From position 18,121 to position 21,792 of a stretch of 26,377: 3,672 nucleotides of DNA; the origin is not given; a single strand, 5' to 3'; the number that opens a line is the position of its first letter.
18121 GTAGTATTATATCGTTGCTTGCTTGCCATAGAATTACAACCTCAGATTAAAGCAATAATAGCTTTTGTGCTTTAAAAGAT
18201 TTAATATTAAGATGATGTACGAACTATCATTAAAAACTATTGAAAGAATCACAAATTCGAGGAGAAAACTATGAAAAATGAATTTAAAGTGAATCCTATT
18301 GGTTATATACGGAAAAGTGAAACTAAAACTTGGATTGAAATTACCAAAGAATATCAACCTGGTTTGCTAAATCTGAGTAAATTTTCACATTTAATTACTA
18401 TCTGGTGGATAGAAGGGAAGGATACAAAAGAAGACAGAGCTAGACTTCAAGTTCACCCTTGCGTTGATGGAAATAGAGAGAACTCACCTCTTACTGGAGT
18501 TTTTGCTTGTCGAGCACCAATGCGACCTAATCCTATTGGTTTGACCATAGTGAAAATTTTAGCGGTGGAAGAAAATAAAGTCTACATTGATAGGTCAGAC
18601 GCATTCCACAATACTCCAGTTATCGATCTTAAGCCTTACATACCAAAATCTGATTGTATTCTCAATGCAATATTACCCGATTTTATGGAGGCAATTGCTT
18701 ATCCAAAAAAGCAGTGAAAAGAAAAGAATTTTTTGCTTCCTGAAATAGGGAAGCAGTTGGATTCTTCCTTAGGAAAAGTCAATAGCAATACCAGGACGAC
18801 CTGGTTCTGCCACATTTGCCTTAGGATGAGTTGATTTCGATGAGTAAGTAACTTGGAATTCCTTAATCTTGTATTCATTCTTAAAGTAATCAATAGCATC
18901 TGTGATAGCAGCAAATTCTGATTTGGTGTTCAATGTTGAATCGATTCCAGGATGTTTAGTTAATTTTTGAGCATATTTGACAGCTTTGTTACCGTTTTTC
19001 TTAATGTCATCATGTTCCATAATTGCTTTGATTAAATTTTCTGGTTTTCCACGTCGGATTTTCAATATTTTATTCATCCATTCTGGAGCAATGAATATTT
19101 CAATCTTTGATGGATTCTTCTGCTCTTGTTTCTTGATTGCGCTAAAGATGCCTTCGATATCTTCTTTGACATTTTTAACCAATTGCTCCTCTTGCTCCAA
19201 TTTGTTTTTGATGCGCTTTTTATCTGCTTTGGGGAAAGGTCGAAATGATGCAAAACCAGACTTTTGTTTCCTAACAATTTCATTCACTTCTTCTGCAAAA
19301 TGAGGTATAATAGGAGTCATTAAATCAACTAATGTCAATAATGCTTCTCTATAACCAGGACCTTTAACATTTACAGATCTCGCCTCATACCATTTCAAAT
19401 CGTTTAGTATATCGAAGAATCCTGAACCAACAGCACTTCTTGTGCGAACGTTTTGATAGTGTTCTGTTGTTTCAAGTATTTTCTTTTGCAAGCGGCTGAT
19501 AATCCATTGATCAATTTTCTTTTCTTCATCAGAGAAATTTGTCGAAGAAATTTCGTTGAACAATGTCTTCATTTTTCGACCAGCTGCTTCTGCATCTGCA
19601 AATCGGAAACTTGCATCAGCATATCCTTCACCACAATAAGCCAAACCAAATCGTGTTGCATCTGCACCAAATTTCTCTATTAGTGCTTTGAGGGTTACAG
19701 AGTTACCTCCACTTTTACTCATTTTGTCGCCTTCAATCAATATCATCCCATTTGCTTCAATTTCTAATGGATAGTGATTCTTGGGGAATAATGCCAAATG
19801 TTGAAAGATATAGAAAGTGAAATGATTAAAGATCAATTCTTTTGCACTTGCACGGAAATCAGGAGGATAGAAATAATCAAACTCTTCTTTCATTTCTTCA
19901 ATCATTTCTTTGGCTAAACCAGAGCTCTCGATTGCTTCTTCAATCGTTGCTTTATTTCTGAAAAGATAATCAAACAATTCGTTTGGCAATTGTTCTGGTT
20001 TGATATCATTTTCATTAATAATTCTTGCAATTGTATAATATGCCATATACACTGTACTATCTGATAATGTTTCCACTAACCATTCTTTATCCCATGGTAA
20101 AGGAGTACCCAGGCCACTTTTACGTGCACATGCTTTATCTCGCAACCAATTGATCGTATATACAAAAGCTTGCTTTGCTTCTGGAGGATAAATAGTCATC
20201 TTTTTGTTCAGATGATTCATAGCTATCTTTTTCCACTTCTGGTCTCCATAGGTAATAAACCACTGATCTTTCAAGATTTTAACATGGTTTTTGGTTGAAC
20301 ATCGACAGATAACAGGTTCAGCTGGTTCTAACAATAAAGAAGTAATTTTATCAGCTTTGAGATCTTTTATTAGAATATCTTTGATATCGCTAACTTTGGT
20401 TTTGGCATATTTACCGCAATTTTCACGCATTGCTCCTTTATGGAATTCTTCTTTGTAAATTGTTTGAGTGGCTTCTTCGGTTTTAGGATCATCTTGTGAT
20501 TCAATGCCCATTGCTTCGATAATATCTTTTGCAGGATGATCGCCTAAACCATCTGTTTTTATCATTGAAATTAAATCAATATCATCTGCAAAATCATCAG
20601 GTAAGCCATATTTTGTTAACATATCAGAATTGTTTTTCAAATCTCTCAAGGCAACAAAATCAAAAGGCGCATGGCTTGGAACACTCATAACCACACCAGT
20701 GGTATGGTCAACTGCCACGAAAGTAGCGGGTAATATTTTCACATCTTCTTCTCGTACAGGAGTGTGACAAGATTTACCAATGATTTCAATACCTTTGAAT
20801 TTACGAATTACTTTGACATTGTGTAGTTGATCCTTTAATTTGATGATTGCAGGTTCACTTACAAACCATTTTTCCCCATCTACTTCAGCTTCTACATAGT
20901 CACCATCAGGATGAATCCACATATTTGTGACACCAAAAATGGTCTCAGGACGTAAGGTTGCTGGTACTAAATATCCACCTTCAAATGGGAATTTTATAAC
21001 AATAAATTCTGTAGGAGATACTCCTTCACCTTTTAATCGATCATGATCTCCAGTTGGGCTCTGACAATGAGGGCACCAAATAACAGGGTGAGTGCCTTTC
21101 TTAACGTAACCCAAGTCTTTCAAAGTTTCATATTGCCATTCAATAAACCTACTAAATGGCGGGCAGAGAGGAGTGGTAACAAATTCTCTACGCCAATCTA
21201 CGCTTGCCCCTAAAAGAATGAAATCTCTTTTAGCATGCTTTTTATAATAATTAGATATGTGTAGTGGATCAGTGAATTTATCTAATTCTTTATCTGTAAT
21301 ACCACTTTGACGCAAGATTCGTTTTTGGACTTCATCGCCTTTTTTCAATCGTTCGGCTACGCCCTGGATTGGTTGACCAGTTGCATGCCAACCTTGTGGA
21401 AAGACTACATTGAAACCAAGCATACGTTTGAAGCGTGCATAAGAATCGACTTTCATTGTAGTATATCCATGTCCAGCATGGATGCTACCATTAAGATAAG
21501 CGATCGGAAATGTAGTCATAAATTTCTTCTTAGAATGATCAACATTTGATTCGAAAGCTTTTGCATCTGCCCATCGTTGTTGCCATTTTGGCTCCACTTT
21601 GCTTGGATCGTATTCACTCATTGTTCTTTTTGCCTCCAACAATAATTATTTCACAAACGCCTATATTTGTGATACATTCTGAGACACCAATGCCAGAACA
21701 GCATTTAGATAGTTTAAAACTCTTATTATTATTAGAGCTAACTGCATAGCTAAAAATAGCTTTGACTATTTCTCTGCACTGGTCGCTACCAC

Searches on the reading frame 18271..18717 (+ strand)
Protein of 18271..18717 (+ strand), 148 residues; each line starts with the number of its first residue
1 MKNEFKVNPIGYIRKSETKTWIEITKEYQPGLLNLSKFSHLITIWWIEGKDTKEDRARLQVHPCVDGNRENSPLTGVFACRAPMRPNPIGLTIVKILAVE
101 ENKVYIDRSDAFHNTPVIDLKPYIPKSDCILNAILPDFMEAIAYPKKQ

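Call 5: search_protein_families(library=pfam, proteins=[window:18271-18717:+], max_evalue=0.01)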
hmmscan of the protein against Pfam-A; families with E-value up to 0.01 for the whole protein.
window:18271-18717:+ (148 aa): 1 family
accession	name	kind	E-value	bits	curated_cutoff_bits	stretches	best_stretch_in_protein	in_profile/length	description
PF01980.22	TrmO_N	-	6.2e-29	101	26.8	1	15-128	9-116/116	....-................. O N-terminal domain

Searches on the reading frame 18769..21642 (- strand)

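Call 5: search_protein_families(library=pfam, proteins=[window:18769-21642:-], max_evalue=0.01)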
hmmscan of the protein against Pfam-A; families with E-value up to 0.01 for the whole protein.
window:18769-21642:- (957 aa): 5 families
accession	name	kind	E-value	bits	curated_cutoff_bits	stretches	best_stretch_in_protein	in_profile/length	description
PF00133.28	tRNA-synt_1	-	4.8e-38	131.4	22.7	1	19-670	1-405/414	tRNA synthetases class I (I, L, M and V)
PF09334.17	tRNA-synt_1g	-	1.2e-19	70.9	20.1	2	42-123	2-81/391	tRNA synthetases class I (M)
PF08264.19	Anticodon_1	-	1.3e-16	61.2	25.1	1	711-833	1-133/148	Anticodon-binding domain of tRNA ligase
PF13603.12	tRNA-synt_1_2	-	5e-09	36.4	25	1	229-329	27-126/185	Leucyl-tRNA synthetase, editing domain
PF01406.26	tRNA-synt_1e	-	3.1e-07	30.5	27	1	595-667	209-280/301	tRNA synthetases class I (C) catalytic domain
